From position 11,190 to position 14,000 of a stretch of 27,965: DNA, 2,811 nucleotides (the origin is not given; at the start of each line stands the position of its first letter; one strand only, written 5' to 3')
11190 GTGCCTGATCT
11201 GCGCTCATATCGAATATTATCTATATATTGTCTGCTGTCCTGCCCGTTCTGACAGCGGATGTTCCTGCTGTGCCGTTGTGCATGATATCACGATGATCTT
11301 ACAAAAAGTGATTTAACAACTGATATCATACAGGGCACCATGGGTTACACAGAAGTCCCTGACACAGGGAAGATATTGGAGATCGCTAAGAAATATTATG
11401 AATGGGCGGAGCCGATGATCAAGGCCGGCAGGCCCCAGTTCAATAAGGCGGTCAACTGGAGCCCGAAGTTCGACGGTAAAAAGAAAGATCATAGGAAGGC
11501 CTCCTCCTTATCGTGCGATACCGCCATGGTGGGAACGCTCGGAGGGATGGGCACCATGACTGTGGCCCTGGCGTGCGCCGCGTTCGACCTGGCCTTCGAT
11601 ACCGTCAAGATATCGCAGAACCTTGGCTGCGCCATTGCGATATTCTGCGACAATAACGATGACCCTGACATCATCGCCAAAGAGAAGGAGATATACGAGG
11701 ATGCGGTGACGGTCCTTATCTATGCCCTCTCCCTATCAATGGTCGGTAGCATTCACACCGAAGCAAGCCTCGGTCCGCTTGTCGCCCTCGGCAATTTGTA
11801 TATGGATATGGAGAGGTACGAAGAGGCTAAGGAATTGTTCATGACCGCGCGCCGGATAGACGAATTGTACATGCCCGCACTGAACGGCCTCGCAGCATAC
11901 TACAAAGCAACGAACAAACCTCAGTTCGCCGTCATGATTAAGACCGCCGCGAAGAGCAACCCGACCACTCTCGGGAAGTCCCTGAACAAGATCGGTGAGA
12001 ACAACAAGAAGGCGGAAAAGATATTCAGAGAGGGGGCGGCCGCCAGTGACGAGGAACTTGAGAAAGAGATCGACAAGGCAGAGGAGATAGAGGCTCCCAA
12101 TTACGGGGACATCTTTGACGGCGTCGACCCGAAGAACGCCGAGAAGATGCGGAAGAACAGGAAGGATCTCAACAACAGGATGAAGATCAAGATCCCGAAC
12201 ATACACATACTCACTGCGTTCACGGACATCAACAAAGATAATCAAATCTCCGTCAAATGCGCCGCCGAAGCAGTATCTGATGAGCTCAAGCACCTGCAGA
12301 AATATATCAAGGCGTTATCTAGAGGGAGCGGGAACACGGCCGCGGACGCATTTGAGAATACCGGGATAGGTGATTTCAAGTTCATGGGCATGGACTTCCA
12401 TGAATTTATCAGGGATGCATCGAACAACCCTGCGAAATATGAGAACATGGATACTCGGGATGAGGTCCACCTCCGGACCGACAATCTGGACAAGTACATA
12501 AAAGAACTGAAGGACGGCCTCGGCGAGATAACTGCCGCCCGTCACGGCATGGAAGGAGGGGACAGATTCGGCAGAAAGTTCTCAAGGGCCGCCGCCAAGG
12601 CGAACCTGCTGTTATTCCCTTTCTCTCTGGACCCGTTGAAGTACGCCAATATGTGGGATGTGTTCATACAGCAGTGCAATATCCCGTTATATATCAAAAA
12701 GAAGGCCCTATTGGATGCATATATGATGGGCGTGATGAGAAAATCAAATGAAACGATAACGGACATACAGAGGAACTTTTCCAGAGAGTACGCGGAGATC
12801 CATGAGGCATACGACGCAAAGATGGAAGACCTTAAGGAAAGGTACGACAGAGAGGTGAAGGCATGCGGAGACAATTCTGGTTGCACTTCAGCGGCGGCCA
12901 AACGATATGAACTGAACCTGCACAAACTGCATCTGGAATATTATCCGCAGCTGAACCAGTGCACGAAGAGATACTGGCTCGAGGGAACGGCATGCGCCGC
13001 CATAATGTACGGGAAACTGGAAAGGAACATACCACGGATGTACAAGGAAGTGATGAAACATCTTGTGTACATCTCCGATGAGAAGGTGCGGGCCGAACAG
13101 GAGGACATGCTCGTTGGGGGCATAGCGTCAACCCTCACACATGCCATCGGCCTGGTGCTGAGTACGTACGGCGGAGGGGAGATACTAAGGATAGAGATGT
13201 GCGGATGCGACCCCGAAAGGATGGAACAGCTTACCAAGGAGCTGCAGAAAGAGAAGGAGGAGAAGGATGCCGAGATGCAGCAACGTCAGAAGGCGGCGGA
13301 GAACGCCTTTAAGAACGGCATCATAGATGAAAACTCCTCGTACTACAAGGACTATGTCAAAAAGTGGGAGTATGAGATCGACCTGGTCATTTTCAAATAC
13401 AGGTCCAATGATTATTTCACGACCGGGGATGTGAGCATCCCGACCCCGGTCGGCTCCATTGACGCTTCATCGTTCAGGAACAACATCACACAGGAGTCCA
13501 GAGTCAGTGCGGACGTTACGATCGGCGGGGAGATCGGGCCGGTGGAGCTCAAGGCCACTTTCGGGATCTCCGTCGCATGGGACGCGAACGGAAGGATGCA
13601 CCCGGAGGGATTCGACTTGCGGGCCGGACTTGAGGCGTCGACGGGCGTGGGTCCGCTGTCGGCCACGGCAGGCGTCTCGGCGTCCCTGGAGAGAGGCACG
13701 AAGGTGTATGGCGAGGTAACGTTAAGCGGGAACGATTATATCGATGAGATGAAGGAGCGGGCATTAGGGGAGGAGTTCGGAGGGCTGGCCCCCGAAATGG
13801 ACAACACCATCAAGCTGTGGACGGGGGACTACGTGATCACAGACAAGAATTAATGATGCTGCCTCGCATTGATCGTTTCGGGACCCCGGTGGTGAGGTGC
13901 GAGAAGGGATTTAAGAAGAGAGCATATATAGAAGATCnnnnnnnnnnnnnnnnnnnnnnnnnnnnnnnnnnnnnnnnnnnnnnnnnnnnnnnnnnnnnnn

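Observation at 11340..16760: Tandem pair of large orphan paralogs (837 and 940 aa) with no recognisable domain except a TPR-like segment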

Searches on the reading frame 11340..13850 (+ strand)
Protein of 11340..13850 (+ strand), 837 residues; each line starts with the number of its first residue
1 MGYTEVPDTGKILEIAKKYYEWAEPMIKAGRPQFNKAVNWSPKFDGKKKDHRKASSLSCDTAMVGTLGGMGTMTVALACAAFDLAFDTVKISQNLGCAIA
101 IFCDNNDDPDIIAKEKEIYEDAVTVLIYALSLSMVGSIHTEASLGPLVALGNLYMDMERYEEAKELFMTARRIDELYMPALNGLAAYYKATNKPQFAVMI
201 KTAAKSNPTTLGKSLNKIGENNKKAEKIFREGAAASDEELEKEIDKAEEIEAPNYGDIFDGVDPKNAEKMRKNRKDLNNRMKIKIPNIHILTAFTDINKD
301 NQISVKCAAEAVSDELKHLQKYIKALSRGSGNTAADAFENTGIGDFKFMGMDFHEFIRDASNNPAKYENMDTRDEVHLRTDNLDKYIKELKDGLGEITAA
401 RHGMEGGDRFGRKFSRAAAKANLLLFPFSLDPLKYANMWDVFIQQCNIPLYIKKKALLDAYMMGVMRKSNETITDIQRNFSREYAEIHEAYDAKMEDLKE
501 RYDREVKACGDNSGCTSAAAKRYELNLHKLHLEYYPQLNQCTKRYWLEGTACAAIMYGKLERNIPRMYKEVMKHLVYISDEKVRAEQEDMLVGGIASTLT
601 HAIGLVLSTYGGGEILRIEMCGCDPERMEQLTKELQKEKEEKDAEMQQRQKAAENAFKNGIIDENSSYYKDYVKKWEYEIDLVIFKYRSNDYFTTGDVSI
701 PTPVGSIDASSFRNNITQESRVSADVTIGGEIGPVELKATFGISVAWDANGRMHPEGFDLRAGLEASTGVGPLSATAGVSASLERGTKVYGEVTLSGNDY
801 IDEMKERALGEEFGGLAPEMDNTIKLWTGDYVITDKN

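Call 6: search_protein_families(library=pfam, proteins=[window:11340-13850:+], max_evalue=1)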
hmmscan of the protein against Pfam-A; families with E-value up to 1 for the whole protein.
window:11340-13850:+ (837 aa): 9 families
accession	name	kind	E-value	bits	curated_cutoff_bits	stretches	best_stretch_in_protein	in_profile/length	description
PF00515.34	TPR_1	-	0.0007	19.7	27.8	1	150-174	7-31/34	Tetratricopeptide repeat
PF07719.23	TPR_2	-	0.00074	19.9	27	1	148-175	5-32/34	Tetratricopeptide repeat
PF13181.12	TPR_8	-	0.0011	19.4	25.7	1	148-173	5-30/34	Tetratricopeptide repeat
PF13424.12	TPR_12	-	0.0012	19.4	30.1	1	147-194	6-61/77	Tetratricopeptide repeat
PF13374.12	TPR_10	-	0.082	13.4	27.5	1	149-170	7-28/42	Tetratricopeptide repeat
PF01765.24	RRF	-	0.14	12.4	29.7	1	611-686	74-147/164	Ribosome recycling factor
PF13428.12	TPR_14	-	0.25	12.6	23.5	0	147-185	4-42/44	Tetratricopeptide repeat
PF16636.10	APC_u15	-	0.39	11.5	27.5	0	634-656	14-36/81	Unstructured region on APC between APC_crr regions 5 and 6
PF20463.3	PDH_C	-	0.46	11.3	22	0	346-391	38-82/102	Prephenate dehydrogenase, dimerization domain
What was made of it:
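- Checked: The TPR hit is below Pfam's threshold for A and B themselves (19.7 bits against 27.8, call 6).
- The TPR unit covers only about 8% of the protein (call 6).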

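Call 7: search_protein_families(library=ncbifam, proteins=[window:11340-13850:+], max_evalue=1)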
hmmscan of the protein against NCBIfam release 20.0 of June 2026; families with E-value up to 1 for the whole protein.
window:11340-13850:+ (837 aa): 1 family
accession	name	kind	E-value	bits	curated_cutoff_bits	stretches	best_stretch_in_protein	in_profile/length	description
NF033920.0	C39_PA2778_fam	equivalog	0.097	12.1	150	1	146-203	192-250/255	PA2778 family cysteine peptidase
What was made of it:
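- Tried and rejected: Pfam and NCBIfam on A and B gave only sub-threshold TPR (calls 6, 7).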

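Call 10: find_homologous_proteins(query=window:11340-13850:+)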
Query window:11340-13850:+ (837 aa): 14 proteins with E <= 0.001 among 8000 candidates.
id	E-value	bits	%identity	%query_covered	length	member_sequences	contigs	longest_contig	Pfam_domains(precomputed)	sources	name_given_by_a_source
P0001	0.0e+0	1911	100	100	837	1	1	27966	-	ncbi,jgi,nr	ncbi:MAG: tetratricopeptide repeat protein [Methanomassiliicoccaceae archaeon]|jgi:tetratricopeptide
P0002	0.0e+0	1405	72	100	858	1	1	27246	-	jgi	jgi:tetratricopeptide (TPR) repeat protein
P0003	0.0e+0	1326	68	100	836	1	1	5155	-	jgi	jgi:tetratricopeptide (TPR) repeat protein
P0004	0.0e+0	1287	68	99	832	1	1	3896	-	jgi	jgi:tetratricopeptide (TPR) repeat protein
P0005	0.0e+0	1065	56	99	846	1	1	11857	-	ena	-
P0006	0.0e+0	1032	56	96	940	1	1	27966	-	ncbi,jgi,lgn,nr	ncbi:MAG: hypothetical protein LBV13_00115 [Methanomassiliicoccaceae archaeon]|jgi:tetratricopeptide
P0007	0.0e+0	1023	54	99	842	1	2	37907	-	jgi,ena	-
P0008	2.9e-288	976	53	98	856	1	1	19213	-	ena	-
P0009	7.8e-288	975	54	98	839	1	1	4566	-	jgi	-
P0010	1.7e-219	749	44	99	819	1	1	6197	-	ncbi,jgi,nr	ncbi:MAG: hypothetical protein LBE48_04535 [Methanomassiliicoccaceae archaeon]|jgi:tetratricopeptide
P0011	3.8e-215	735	45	99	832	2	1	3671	-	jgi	jgi:tetratricopeptide (TPR) repeat protein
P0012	4.4e-194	665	59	59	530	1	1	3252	-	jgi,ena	-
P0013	2.9e-144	500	36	94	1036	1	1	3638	PF07833.17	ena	-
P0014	2.1e-128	448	33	98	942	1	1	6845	PF07719.24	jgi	-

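Call 16: find_encoding_contigs(protein=P0002, flank=8000, max_places=2)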
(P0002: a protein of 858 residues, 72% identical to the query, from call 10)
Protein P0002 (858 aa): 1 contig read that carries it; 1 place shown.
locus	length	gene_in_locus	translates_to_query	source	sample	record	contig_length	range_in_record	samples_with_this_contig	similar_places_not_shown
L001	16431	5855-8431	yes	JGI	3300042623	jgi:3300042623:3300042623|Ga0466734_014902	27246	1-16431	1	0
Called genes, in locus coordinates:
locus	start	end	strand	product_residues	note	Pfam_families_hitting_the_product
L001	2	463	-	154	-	?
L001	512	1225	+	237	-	PF00588:SpoU_methylase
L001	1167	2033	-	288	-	PF00091:Tubulin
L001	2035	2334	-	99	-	PF17363:DUF5388 (faint)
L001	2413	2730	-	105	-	-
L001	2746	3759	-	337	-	PF00466:Ribosomal_L10, PF17777:RL10P_insert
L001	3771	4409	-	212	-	PF00687:Ribosomal_L1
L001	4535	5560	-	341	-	PF00641:Zn_ribbon_RanBP (faint), PF12773:DZR (weak), PF13240:Zn_Ribbon_1 (faint)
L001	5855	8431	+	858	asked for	-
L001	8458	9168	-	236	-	PF01259:SAICAR_synt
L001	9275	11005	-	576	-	PF13026:DUF3887 (weak), PF00561:Abhydrolase_1, PF12146:Hydrolase_4, PF12697:Abhydrolase_6, PF00326:Peptidase_S9 (weak), PF01738:DLH (faint), PF07819:PGAP1 (weak)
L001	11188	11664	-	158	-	PF03946:Ribosomal_L11_N, PF00298:Ribosomal_L11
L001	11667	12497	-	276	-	PF03439:Spt5-NGN, PF00467:KOW (weak)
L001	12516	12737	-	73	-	-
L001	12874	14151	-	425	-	PF09594:GT87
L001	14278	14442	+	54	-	-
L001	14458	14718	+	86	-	PF03685:UPF0147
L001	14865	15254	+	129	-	PF00582:Usp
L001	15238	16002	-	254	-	PF13187:Fer4_9 (faint), PF14697:Fer4_21 (faint), PF00037:Fer4 (faint), PF12838:Fer4_7 (weak), PF13484:Fer4_16 (faint), PF01058:Oxidored_q6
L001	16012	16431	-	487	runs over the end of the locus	PF00374:NiFeSe_Hases (faint), PF00346:Complex1_49kDa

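Call 17: find_encoding_contigs(protein=P0007, flank=8000, max_places=2)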
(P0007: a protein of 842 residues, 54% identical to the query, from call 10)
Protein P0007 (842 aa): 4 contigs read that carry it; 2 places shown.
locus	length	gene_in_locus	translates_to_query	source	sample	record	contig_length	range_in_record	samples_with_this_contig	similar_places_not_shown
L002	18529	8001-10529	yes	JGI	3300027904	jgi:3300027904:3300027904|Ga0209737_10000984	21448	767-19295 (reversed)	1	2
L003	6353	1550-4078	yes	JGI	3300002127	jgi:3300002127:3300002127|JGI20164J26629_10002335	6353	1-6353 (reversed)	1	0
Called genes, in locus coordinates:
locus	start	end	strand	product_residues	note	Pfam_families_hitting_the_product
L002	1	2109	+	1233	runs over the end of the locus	PF18998:Flg_new_2 (weak)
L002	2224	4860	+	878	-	PF00330:Aconitase, PF00694:Aconitase_C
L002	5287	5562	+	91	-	PF02604:PhdYeFM_antitox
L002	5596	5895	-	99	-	PF05016:ParE_toxin (weak), PF06769:YoeB_toxin (weak)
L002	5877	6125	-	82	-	PF02604:PhdYeFM_antitox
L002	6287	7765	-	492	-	PF00641:Zn_ribbon_RanBP (faint), PF12773:DZR, PF13240:Zn_Ribbon_1 (faint), PF13248:Zn_ribbon_3 (faint), PF17032:Zn_ribbon_15 (faint), PF18912:DZR_2 (faint), PF24463:DUF7577 (faint), PF12773:DZR (weak)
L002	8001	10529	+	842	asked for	-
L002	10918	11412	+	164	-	PF13183:Fer4_8, PF13237:Fer4_10, PF13187:Fer4_9, PF13534:Fer4_17 (weak)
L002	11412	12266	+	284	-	PF02754:CCG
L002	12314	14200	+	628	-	PF03063:Prismane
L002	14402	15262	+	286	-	PF20434:BD-FAE, PF01738:DLH (faint), PF07859:Abhydrolase_3, PF00326:Peptidase_S9 (faint)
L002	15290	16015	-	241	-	-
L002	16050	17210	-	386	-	PF00753:Lactamase_B (weak), PF23023:Anti-Pycsar_Apyc1 (weak)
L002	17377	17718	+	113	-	-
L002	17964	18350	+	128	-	-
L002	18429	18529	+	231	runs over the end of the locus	PF00230:MIP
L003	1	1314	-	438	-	?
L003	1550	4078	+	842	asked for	-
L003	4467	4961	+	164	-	PF13183:Fer4_8, PF13237:Fer4_10, PF13187:Fer4_9, PF13534:Fer4_17 (weak)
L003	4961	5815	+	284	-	PF02754:CCG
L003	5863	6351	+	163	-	?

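Call 18: find_encoding_contigs(protein=P0008, flank=8000, max_places=2)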
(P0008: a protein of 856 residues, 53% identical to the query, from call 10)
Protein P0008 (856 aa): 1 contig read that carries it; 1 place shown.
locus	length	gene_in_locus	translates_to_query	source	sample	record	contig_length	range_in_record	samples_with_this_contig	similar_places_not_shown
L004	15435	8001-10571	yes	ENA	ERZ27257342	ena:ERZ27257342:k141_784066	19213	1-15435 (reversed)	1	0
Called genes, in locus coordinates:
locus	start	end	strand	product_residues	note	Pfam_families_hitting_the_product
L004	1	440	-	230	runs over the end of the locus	PF12844:HTH_19 (weak), PF13560:HTH_31, PF01381:HTH_3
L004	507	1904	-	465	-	PF03976:PPK2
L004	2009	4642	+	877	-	PF00330:Aconitase, PF00694:Aconitase_C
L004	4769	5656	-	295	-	PF13635:DUF4143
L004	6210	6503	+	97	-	-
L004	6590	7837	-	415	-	PF12773:DZR, PF13240:Zn_Ribbon_1 (faint), PF13248:Zn_ribbon_3 (faint), PF24463:DUF7577 (faint), PF12773:DZR (weak)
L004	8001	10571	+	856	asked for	-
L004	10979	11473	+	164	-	PF13183:Fer4_8, PF13237:Fer4_10, PF13534:Fer4_17 (weak), PF13187:Fer4_9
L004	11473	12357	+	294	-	PF02754:CCG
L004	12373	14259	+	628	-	PF03063:Prismane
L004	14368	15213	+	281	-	-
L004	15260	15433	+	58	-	?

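Call 19: find_encoding_contigs(protein=P0005, flank=8000, max_places=2)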
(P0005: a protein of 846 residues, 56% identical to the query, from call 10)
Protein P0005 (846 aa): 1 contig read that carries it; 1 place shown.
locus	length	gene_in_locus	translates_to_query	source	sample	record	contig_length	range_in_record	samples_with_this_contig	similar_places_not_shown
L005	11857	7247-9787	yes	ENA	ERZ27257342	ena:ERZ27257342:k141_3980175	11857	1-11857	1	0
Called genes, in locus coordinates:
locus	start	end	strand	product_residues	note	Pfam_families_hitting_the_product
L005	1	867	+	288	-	?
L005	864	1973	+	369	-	PF02463:SMC_N (faint), PF00005:ABC_tran, PF13304:AAA_21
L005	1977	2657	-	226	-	PF00881:Nitroreductase (faint), PF14512:TM1586_NiRdase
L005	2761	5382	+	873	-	PF00330:Aconitase, PF00694:Aconitase_C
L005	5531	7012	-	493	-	PF00641:Zn_ribbon_RanBP (faint), PF12773:DZR, PF13240:Zn_Ribbon_1 (faint), PF13248:Zn_ribbon_3 (faint), PF18912:DZR_2 (faint), PF12773:DZR (weak)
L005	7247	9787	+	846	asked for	-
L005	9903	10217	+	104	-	PF01909:NTP_transf_2, PF18765:Polbeta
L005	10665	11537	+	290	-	PF02498:Bro-N (weak), PF02661:Fic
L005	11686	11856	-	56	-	?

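Call 20: find_encoding_contigs(protein=P0014, flank=8000, max_places=2)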
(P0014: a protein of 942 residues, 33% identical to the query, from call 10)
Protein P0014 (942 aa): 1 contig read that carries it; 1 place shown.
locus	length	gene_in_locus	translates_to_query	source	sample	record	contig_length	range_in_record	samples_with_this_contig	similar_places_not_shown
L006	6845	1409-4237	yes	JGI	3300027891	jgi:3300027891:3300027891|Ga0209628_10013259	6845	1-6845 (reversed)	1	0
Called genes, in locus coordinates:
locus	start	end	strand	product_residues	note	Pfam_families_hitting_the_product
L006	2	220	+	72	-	?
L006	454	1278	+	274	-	PF14371:DUF4412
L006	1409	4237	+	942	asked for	PF07719:TPR_2 (faint)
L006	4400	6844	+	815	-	?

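Call 24: predict_structure(alignment_id=A1)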
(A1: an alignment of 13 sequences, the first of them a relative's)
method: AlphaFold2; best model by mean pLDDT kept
length: 837 residues; sequences in the alignment: 13
mean_pLDDT: 77.8   pTM: 0.50
mean pLDDT of the five models: 77.8, 75.2, 72.1, 71.0, 70.0
residues with pLDDT >= 90: 120; 70-90: 520; 50-70: 172; < 50: 25
segments of 3 or more residues with pLDDT < 50: 1-3, 399-407, 816-822
pLDDT, mean of each block of 10 residues (from residue 1): 63 93 82 82 84 75 55 86 89 90 80 89 92 83 87 88 89 78 79 70 61 67 71 71 82 68 67 63 83 85 88 86 82 84 77 85 76 56 73 56 47 72 82 63 81 88 89 91 93 93 87 83 88 92 92 91 88 84 88 91 91 77 76 79 71 61 70 72 76 80 78 78 81 73 80 71 77 74 74 65 53 49 65 56
secondary structure, 60 per line:
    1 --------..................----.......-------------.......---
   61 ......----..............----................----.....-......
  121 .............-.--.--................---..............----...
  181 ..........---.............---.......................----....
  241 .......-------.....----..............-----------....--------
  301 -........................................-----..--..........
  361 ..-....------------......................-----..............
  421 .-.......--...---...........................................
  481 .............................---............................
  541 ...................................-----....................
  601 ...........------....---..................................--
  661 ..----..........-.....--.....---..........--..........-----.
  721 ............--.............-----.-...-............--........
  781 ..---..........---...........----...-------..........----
elements in order (helices of 4 or more, strands of 3 or more residues): H9-26 H31-37 H51-57 H61-66 H71-84 H89-104 H109-113 H115-133 H141-156 H160-173 H178-190 H194-206 H210-232 H237-247 H255-259 H264-277 H289-292 H302-341 H353-362 H364-367 H380-401 H407-421 H423-429 H438-509 H513-575 H581-611 H618-621 H625-656 H667-676 E678-682 E685-689 E693-702 E705-714 E720-732 E735-747 E759-770 E773-782 E786-795 H799-809 E824-833

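Call 26: search_protein_representatives(alignment_id=A1)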
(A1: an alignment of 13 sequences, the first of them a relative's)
Query: 13 sequences, 837 profile positions. Proteins with E-value up to 0.001 (for the whole library): 312; up to 1e-10: 105; up to 1e-30: 71. The best 150 are listed.
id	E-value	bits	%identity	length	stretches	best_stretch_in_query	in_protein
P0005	0.0e+00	1362.1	-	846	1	1-837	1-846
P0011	0.0e+00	1244.8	-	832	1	8-837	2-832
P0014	0.0e+00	1087.4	-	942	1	3-834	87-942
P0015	7.8e-250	847.7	-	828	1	9-837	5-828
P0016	8.3e-250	847.6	-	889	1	4-835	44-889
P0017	7.6e-237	804.7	-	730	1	101-835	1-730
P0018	2.4e-230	783.2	-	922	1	3-816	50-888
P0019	8.8e-213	725.1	-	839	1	4-832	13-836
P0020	4.1e-166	570.7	-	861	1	4-831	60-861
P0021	4.2e-154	531.0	-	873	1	5-834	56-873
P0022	9.7e-149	513.3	-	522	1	308-832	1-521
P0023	1.8e-144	499.1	-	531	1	307-833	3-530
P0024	2.9e-139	482.0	-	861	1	6-831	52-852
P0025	4.5e-139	481.3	-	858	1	6-832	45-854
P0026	2.5e-135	468.9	-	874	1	7-834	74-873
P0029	6.6e-115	401.4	-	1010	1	7-831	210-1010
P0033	2.2e-103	363.3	-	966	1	6-833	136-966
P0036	3.3e-92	326.3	-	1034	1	7-795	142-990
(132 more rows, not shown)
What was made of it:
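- Checked: 'Orphan' is wrong, because homologs exist (calls 10, 26).
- Family size and architecture: 14 close hits (call 10); 312 hits at E<=1e-3, 105 at E<=1e-10 and 71 at E<=1e-30 in an exhaustive profile search (call 26).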

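Call 29: fold_search(model_id=the predicted structure, library=pdb)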
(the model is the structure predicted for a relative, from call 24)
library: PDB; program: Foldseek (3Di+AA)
matches with E <= 10: 1025; with E <= 0.001: 1
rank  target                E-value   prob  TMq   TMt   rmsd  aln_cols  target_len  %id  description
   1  9hvq_Q                4.2e-04  0.99  0.15  0.14  34.5       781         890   12  Structure of the transcribing Pol II-DSIF-PAF-SPT6-RECQL5 complex (released 2025-07-16)
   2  7obi_B                5.2e-03  1.00  0.14  0.72   4.6       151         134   22  Consensus tetratricopeptide repeat protein type RV4 (released 2022-02-23)
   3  7obi_A                6.1e-03  1.00  0.14  0.76   4.5       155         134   21  Consensus tetratricopeptide repeat protein type RV4 (released 2022-02-23)
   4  3vtx_A                8.4e-03  1.00  0.15  0.57   9.1       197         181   15  Crystal structure of MamA protein (released 2012-10-31)
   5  3asf_B                8.4e-03  1.00  0.14  0.52   9.0       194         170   18  MamA MSR-1 C2 (released 2011-07-20)
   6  3vtx_B                1.2e-02  1.00  0.13  0.52   9.7       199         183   16  Crystal structure of MamA protein (released 2012-10-31)
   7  7yeh_A                1.2e-02  0.99  0.15  0.13  23.5       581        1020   14  Cryo-EM structure of human OGT-OGA complex (released 2023-07-12)
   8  3asg_B                1.4e-02  1.00  0.15  0.57   8.0       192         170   19  MamA D159K mutant 2 (released 2011-07-20)
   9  3as4                  1.4e-02  1.00  0.14  0.55   9.2       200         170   18  MamA AMB-1 C2221 (released 2011-07-20)
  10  8cqp_C                1.5e-02  1.00  0.14  0.74   3.6       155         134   19  Crystal structure of an 8-repeat consensus TPR superhelix with Calcium (low concentration) (released 2024-03-27)
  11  3as5_B                1.5e-02  1.00  0.15  0.58   7.7       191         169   19  MamA AMB-1 P212121 (released 2011-07-20)
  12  5nnp_A                1.5e-02  0.69  0.12  0.14  38.9       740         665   12  Structure of Naa15/Naa10 bound to HypK-THB (released 2017-06-14)
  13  3ash_A                1.7e-02  1.00  0.14  0.53   8.9       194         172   18  MamA D159K mutant 1 (released 2011-07-20)
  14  7dhg_C                1.7e-02  0.82  0.11  0.19  31.3       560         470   11  Crystal structure of SARS-CoV-2 Orf9b complex with human TOM70 (released 2021-05-12)
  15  3asg_A                1.8e-02  1.00  0.14  0.51   9.1       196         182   18  MamA D159K mutant 2 (released 2011-07-20)
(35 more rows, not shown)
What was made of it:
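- On TPR repeat proteins (Pfam TPR clan): Foldseek aligns about 150 residues to consensus TPR proteins with TM-score 0.72-0.76 normalised to the target (call 29).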
